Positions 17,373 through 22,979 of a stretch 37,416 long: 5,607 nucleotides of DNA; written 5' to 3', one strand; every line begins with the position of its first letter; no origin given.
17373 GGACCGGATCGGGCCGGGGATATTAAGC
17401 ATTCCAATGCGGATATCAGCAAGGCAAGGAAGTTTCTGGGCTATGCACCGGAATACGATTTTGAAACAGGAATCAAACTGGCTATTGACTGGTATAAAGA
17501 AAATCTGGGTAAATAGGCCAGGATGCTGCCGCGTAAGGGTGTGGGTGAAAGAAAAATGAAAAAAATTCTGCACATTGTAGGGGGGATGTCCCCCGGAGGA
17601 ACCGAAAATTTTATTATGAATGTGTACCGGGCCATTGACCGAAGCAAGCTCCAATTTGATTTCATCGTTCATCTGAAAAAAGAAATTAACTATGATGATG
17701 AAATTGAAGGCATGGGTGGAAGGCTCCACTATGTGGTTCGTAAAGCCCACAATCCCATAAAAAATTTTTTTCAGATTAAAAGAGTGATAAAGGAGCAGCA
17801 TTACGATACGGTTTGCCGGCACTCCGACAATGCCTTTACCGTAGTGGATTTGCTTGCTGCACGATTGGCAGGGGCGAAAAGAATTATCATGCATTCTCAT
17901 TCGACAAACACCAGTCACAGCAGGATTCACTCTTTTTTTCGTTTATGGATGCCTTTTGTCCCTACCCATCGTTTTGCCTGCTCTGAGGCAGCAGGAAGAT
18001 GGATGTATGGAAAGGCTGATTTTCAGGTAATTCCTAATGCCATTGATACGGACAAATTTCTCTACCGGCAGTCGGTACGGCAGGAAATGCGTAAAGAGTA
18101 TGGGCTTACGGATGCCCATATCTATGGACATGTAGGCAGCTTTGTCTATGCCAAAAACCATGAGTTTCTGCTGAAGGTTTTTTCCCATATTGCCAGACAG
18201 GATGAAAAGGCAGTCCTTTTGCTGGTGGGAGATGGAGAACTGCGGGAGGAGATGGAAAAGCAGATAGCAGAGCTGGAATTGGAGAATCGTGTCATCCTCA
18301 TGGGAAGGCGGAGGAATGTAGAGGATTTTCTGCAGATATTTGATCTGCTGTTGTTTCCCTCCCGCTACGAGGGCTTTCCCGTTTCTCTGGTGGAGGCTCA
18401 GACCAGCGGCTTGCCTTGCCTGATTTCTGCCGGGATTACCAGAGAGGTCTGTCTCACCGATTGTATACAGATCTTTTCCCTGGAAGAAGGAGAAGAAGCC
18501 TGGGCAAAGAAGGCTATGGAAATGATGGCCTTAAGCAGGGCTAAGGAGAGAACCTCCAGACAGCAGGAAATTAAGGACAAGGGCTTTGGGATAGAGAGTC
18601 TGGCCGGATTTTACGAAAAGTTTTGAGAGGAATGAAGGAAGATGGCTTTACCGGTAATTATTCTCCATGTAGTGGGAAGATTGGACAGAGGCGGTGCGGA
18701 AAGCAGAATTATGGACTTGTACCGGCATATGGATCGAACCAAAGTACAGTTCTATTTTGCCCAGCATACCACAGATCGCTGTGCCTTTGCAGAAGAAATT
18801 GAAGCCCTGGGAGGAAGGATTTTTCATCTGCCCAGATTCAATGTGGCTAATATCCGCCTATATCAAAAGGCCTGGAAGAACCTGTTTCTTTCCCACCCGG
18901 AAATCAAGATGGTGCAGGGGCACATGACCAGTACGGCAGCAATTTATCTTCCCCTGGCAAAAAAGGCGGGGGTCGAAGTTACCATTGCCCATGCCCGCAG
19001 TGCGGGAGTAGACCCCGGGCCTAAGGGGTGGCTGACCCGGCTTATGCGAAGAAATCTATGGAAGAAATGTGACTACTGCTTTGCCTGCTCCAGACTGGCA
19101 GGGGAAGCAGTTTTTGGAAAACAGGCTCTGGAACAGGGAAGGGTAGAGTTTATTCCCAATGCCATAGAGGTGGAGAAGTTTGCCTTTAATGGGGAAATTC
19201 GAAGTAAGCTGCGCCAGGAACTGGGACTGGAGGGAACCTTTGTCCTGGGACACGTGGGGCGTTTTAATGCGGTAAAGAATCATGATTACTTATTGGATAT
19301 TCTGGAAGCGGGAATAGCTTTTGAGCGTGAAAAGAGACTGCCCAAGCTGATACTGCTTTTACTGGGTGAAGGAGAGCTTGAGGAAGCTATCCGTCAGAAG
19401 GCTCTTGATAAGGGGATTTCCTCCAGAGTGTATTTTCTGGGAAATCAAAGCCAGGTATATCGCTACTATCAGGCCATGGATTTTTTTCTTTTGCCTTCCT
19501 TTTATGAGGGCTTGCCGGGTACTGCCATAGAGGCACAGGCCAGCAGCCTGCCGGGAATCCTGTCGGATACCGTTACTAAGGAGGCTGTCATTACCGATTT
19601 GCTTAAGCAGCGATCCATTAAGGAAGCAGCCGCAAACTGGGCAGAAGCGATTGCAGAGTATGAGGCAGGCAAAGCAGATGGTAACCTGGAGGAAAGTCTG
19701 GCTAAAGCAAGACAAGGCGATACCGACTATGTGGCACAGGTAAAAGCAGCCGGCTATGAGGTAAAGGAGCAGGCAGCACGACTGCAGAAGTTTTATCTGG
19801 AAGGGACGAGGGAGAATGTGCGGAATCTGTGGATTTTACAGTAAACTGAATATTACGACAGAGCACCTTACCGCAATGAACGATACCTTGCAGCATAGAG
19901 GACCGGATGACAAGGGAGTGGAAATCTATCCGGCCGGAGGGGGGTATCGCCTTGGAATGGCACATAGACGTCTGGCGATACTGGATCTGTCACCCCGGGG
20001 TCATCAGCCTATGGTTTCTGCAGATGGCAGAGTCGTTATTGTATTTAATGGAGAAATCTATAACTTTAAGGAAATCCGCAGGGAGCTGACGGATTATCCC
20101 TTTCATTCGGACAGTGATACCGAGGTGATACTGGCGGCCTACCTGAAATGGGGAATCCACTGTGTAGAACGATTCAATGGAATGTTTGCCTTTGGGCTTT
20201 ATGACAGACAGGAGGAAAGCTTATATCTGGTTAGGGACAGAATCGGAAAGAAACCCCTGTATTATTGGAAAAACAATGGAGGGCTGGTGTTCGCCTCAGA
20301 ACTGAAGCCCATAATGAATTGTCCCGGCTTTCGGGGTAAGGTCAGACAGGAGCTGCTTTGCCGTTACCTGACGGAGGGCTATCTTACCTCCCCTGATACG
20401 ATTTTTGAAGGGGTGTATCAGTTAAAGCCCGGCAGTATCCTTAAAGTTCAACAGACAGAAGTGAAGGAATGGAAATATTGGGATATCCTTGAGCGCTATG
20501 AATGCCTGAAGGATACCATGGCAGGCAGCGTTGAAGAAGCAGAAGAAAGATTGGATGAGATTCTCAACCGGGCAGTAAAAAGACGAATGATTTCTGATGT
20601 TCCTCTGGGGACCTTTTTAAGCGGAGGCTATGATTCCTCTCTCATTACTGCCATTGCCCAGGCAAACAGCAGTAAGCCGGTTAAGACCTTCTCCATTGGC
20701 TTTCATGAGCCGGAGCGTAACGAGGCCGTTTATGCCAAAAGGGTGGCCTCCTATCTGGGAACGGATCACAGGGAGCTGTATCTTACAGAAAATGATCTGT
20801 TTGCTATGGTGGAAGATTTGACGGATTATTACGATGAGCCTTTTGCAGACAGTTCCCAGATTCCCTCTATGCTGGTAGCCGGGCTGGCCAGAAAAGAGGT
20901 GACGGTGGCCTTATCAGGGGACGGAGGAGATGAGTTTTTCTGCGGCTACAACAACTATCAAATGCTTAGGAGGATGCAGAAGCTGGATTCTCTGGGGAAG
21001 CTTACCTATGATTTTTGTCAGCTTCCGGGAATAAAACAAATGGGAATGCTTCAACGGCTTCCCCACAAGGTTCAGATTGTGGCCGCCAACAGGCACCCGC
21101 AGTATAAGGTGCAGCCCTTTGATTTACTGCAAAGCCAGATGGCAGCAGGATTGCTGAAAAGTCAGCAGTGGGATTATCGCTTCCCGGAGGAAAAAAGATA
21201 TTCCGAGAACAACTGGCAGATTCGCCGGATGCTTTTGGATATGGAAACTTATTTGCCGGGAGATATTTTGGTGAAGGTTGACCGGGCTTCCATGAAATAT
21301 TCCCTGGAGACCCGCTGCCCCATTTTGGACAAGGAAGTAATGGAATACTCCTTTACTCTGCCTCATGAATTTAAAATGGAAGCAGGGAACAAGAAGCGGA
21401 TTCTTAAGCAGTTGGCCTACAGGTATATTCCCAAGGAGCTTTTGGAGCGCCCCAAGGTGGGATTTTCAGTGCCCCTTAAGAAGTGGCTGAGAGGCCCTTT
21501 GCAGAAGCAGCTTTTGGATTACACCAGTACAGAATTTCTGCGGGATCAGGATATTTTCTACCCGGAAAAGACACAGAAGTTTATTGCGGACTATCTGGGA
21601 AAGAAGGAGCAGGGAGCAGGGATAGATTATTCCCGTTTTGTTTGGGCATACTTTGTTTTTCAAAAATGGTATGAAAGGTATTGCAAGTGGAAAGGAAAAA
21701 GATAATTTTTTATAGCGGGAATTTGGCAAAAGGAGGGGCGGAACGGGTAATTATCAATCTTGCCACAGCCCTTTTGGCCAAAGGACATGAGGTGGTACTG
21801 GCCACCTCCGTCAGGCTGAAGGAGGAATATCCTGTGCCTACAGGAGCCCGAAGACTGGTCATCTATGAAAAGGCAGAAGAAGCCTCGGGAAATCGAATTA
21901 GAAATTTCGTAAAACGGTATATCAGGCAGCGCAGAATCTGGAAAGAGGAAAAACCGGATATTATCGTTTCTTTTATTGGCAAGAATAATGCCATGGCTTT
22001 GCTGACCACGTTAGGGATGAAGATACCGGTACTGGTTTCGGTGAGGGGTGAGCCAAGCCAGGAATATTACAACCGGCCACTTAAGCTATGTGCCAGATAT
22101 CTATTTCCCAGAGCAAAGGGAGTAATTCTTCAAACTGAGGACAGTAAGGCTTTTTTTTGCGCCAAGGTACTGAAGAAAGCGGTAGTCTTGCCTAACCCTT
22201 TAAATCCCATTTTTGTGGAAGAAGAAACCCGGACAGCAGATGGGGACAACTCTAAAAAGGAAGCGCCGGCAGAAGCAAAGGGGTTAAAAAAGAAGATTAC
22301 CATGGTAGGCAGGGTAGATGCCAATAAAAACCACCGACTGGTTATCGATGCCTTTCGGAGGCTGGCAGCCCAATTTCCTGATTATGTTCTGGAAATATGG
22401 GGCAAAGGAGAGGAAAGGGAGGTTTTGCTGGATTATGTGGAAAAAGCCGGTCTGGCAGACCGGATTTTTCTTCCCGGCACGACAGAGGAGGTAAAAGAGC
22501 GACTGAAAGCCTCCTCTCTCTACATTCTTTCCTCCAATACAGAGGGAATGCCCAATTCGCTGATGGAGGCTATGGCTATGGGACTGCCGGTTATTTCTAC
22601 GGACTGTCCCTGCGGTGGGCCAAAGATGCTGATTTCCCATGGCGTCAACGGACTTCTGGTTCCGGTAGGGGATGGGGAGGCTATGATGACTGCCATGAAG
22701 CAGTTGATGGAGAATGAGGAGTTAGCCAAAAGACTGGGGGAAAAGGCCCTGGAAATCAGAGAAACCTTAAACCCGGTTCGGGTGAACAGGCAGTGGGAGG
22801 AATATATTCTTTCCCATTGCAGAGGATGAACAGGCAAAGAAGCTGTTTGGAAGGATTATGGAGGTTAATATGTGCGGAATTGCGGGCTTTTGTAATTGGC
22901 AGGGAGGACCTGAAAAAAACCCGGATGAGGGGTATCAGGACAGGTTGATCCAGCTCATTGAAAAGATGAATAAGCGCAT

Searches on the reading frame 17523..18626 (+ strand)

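Call 6: search_protein_families(library=pfam, proteins=[window:17523-18626:+], max_evalue=0.001)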
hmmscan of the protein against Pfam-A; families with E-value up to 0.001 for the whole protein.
window:17523-18626:+ (367 aa): 4 families
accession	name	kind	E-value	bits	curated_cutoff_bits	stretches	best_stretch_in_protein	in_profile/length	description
PF00534.26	Glycos_transf_1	-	3.7e-27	95.4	26.4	1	186-341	2-162/172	Glycosyl transferases group 1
PF13692.12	Glyco_trans_1_4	-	1.6e-23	84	27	1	200-333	3-138/142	Glycosyl transferases group 1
PF13439.12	Glyco_transf_4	-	2.9e-12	47.4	28.5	1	24-178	1-170/170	Glycosyltransferase Family 4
PF20706.3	GT4-conflict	-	7.3e-05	22.4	26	1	243-303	247-312/385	Family 4 Glycosyltransferase in conflict systems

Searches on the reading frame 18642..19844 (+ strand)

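Call 6: search_protein_families(library=pfam, proteins=[window:18642-19844:+], max_evalue=0.001)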
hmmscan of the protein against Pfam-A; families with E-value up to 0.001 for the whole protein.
window:18642-19844:+ (400 aa): 4 families
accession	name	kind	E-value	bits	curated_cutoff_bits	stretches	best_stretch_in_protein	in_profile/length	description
PF13692.12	Glyco_trans_1_4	-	2.8e-21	76.7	27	1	200-338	2-137/142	Glycosyl transferases group 1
PF00534.26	Glycos_transf_1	-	3.2e-21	76.1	26.4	1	188-353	3-165/172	Glycosyl transferases group 1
PF13439.12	Glyco_transf_4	-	1.6e-09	38.5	28.5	1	17-178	2-169/170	Glycosyltransferase Family 4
PF13579.12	Glyco_trans_4_4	-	8e-08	33.2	29.7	1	17-173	1-157/158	Glycosyl transferase 4-like domain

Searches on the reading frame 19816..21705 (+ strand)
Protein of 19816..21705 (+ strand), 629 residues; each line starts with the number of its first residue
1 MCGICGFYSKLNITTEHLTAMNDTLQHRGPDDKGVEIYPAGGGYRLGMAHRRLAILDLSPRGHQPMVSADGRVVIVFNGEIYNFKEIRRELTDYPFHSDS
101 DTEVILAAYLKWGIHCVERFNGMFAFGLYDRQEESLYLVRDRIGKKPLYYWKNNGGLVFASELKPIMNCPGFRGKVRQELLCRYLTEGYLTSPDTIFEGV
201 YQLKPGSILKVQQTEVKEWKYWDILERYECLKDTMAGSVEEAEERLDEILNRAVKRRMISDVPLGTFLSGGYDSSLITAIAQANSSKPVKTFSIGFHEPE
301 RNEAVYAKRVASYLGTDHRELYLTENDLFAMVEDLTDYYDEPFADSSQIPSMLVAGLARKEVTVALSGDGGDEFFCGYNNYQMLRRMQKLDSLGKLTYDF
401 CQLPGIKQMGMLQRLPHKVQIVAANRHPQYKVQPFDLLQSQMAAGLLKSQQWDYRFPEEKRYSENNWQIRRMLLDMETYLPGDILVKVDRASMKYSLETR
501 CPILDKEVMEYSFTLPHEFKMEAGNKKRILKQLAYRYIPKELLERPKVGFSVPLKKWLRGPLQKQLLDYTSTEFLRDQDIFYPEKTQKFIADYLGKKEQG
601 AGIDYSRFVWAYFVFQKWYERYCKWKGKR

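Call 6: search_protein_families(library=pfam, proteins=[window:19816-21705:+], max_evalue=0.001)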
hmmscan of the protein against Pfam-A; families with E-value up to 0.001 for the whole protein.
window:19816-21705:+ (629 aa): 5 families
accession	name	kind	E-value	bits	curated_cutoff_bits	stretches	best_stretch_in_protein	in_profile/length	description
PF00733.27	Asn_synthase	-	1.7e-96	324.4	21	1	246-619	2-353/354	Asparagine synthase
PF13537.11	GATase_7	-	5.5e-46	156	25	1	50-167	1-122/123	Glutamine amidotransferase domain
PF13522.11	GATase_6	-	6.4e-45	152.8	27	1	45-162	11-130/130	Glutamine amidotransferase domain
PF12481.13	DUF3700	-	0.00023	21.1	27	1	115-164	124-174/228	Aluminium induced protein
PF06508.19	QueC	-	0.00078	19.4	22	0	267-324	5-61/210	Queuosine biosynthesis protein QueC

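Call 64: search_protein_families(library=ncbifam, proteins=[window:19816-21705:+], max_evalue=0.00001)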
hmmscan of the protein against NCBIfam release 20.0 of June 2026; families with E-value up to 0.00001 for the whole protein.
window:19816-21705:+ (629 aa): 9 families
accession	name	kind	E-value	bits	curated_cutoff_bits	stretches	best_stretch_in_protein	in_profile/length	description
TIGR03108.1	eps_aminotran_1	hypoth_equivalog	1e-162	543.1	816.9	2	1-390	1-386/628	XrtA/PEP-CTERM system amidotransferase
TIGR01536.1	asn_synth_AEB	equivalog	2.9e-144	481.9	267.1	1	2-550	1-517/517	asparagine synthase (glutamine-hydrolyzing)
TIGR03104.1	trio_amidotrans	equivalog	1.5e-114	383.4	570.1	2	1-395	1-396/589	N-acetylglutaminylglutamine amidotransferase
NF006949.0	PRK09431.1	equivalog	2.4e-89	300.3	499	3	1-168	1-167/554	asparagine synthase B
NF033535.1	lass_lactam_cya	exception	2.5e-73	247.7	525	2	1-411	1-413/668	lasso peptide isopeptide bond-forming cyclase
NF033561.1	macrolact_Ik_Al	subfamily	1.5e-21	76.6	300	1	128-426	85-380/561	albusnodin/ikarugamycin family macrolactam cyclase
TIGR01135.1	glmS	equivalog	1.3e-10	40.5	418.05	1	46-252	66-285/607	glutamine--fructose-6-phosphate transaminase (isomerizing)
TIGR01134.1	purF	equivalog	1.9e-10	40.7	350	1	62-164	83-197/432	amidophosphoribosyltransferase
NF001484.0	PRK00331.1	subfamily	5.5e-10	38.3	381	1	47-180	68-212/601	isomerizing glutamine--fructose-6-phosphate transaminase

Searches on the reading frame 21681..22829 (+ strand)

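Call 6: search_protein_families(library=pfam, proteins=[window:21681-22829:+], max_evalue=0.001)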
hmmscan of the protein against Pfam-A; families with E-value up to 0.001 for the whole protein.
window:21681-22829:+ (382 aa): 7 families
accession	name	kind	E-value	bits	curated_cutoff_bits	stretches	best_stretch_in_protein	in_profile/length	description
PF00534.26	Glycos_transf_1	-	4.8e-39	134.1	26.4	1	198-356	10-169/172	Glycosyl transferases group 1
PF13692.12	Glyco_trans_1_4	-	5.9e-34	117.8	27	1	204-345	2-142/142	Glycosyl transferases group 1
PF13439.12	Glyco_transf_4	-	1.1e-14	55.2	28.5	1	18-175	2-167/170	Glycosyltransferase Family 4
PF13579.12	Glyco_trans_4_4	-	1.6e-11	45.3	29.7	1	18-172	1-157/158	Glycosyl transferase 4-like domain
PF20706.3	GT4-conflict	-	1.2e-07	31.5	26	1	191-363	187-372/385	Family 4 Glycosyltransferase in conflict systems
PF03033.26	Glyco_transf_28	-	6.2e-05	23.5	26.2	1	25-119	16-116/139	Glycosyltransferase family 28 N-terminal domain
PF13477.12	Glyco_trans_4_2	-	0.00011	22.8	23.4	1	21-150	10-137/139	Glycosyl transferase 4-like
